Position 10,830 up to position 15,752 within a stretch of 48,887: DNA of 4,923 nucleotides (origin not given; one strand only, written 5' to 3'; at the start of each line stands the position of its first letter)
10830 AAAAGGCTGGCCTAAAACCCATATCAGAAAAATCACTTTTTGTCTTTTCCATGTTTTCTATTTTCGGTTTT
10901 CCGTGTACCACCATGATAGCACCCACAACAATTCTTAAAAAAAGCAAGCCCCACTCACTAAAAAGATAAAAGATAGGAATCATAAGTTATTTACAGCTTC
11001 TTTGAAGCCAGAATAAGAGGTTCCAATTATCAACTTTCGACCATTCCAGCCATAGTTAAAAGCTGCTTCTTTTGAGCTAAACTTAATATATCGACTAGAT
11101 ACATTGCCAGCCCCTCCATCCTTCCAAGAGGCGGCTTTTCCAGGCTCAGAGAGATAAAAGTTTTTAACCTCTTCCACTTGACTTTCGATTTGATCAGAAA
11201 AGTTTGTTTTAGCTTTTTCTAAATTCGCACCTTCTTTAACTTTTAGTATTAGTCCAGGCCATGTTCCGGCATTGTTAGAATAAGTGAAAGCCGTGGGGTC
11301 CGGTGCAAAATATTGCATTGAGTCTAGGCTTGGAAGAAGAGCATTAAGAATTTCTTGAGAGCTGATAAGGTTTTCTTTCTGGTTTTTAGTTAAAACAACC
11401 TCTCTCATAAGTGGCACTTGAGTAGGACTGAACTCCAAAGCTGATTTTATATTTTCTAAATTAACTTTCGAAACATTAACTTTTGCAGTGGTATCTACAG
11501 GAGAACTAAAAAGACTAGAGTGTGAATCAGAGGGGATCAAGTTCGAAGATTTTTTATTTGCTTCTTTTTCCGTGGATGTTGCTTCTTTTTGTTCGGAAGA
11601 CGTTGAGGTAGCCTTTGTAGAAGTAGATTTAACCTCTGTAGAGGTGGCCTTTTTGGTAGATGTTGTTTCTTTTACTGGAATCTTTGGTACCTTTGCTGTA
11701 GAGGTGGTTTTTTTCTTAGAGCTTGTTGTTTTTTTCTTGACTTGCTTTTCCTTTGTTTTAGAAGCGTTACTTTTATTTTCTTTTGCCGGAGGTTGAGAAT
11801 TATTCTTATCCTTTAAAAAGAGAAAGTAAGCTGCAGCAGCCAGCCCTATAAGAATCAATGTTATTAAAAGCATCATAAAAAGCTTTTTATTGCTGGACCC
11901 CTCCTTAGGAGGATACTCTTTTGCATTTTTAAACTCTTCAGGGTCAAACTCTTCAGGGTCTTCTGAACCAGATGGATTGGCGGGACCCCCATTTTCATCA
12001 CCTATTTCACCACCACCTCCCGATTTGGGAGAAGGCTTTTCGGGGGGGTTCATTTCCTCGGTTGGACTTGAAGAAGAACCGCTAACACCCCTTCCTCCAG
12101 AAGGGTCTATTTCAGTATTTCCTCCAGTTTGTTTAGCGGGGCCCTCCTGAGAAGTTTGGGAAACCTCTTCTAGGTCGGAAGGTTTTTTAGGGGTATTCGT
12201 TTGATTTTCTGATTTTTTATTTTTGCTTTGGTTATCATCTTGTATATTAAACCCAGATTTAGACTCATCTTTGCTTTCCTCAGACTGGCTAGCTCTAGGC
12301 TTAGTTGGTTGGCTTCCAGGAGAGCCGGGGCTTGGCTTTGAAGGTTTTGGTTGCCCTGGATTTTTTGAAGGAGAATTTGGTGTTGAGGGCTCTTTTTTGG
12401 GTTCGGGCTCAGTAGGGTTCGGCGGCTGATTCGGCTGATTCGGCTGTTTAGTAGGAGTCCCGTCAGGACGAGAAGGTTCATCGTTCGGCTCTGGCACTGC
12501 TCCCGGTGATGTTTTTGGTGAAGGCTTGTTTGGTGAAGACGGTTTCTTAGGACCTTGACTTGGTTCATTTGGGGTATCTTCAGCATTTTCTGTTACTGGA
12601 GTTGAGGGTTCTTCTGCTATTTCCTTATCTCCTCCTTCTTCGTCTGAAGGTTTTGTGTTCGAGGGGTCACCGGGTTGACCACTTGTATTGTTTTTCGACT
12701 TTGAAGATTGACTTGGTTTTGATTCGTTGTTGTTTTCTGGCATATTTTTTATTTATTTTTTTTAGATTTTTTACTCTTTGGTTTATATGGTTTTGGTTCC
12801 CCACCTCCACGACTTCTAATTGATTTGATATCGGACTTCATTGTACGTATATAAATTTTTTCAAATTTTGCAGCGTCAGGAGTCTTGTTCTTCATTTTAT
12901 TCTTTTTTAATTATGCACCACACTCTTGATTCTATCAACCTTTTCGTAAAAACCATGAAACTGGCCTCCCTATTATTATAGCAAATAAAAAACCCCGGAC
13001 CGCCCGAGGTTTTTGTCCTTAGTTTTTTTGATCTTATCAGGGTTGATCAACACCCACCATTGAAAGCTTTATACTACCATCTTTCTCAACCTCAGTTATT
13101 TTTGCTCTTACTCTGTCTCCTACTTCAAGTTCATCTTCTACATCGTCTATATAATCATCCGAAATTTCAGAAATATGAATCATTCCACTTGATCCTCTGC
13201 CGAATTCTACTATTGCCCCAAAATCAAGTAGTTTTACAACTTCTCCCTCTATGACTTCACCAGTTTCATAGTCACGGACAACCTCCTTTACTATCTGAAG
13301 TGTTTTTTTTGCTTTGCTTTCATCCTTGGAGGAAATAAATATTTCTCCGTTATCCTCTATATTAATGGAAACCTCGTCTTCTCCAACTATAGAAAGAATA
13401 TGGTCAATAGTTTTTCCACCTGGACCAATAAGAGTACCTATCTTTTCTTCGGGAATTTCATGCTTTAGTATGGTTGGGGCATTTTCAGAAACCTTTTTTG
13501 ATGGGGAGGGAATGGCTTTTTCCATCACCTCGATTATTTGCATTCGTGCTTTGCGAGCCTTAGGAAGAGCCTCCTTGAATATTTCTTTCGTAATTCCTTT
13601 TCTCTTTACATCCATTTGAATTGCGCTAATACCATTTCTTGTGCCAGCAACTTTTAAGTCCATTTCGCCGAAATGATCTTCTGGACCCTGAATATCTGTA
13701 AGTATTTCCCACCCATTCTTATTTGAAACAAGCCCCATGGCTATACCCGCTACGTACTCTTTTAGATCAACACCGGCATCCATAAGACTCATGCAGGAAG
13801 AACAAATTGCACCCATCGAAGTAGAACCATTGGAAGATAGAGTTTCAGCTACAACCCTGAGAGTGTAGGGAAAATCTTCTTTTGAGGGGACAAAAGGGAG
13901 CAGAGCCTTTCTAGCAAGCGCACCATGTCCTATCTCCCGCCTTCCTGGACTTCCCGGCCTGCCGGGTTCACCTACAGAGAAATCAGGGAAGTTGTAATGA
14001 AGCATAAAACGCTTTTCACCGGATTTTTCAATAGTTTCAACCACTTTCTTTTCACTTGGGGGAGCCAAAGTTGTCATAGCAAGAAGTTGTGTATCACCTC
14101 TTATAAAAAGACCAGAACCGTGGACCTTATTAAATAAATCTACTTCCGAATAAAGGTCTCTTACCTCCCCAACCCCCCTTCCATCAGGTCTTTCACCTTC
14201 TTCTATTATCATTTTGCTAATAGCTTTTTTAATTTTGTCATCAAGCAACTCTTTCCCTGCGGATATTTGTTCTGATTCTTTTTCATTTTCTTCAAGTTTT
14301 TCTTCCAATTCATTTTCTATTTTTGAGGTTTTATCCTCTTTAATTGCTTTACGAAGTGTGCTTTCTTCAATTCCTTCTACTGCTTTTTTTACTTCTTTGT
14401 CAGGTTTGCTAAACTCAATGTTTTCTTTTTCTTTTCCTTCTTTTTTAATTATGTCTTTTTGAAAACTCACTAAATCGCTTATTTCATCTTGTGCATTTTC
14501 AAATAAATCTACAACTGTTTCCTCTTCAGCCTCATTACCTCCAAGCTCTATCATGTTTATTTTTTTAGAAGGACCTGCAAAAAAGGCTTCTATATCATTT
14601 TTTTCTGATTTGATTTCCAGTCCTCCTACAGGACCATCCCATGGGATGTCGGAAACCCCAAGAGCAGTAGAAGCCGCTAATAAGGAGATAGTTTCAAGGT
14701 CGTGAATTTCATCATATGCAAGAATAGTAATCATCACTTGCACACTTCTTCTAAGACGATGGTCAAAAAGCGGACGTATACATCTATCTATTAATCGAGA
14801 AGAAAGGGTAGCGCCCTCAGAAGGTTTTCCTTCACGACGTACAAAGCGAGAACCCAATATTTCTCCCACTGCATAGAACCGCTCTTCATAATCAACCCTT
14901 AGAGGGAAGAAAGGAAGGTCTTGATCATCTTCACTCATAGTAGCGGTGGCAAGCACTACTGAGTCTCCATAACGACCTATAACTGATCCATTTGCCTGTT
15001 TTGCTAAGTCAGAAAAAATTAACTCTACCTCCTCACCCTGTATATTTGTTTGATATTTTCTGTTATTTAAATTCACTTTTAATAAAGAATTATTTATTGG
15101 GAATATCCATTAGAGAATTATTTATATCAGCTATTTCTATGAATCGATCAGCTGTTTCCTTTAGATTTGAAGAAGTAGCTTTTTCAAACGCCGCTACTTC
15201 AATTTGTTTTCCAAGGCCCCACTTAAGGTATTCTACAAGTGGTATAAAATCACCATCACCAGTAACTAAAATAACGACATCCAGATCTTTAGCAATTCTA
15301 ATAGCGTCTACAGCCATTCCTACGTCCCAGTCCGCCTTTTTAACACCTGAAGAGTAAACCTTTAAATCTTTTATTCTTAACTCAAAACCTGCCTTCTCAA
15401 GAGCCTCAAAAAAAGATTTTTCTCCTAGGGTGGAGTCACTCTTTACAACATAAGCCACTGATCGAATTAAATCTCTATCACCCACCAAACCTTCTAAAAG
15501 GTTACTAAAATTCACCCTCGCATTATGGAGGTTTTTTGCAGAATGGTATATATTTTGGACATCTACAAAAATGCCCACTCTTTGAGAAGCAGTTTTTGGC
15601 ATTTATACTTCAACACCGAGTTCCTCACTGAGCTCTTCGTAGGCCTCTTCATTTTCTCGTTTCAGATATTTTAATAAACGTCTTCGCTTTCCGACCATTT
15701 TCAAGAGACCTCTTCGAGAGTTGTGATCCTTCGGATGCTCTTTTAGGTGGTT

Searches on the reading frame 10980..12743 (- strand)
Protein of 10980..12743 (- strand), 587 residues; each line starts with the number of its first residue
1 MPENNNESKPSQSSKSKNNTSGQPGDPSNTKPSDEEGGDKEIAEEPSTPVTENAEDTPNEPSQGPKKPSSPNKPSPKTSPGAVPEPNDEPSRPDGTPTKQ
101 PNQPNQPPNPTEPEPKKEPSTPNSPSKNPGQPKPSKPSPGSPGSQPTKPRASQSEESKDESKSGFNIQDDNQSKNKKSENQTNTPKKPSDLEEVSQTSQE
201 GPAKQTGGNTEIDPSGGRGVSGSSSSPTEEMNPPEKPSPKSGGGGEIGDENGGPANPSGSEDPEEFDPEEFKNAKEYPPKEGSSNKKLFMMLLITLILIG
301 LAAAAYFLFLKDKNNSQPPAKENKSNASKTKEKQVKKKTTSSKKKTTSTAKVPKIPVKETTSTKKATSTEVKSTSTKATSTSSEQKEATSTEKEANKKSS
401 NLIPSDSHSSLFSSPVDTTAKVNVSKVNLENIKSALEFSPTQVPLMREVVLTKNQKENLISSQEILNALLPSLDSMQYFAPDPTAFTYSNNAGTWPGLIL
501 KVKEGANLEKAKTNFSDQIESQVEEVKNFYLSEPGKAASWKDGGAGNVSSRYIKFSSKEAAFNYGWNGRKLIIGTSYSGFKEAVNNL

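Call 9: search_protein_families(library=pfam, proteins=[window:10980-12743:-], max_evalue=0.0001)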
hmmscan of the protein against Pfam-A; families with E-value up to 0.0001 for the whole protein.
window:10980-12743:- (587 aa): 0 families

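Call 63: search_protein_families(library=pfam, proteins=[window:10980-12743:-], max_evalue=1)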
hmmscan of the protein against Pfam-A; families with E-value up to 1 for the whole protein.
window:10980-12743:- (587 aa): 1 family
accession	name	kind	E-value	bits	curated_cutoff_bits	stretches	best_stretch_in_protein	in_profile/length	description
PF14283.11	CD1107-like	-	0.025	14.9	26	1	259-314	105-157/158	Mobile element protein CD1107-like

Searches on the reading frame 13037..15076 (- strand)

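Call 9: search_protein_families(library=pfam, proteins=[window:13037-15076:-], max_evalue=0.0001)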
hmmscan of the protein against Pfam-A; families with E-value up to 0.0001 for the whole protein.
window:13037-15076:- (679 aa): 4 families
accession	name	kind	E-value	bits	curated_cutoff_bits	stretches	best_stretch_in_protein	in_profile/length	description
PF01138.27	RNase_PH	-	3.5e-45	154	25.5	2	17-145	5-130/130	3' exoribonuclease family, domain 1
PF00575.29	S1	-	7.2e-19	68.4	22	1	603-673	2-73/74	S1 RNA binding domain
PF03725.20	RNase_PH_C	-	9.1e-07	29.2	20.8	0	441-509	2-66/67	3' exoribonuclease family, domain 2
PF23459.1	S1_RRP5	-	3.7e-06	27.8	27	1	604-672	2-71/72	RRP5 S1 domain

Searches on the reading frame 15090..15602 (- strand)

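Call 10: search_protein_families(library=pfam, proteins=[window:15090-15602:-], max_evalue=0.0001)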
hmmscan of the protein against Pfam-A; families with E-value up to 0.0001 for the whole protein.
window:15090-15602:- (170 aa): 1 family
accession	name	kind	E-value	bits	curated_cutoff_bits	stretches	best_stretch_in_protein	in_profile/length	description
PF01936.24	NYN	-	4.7e-34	118.4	24.2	1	8-157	1-144/145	NYN domain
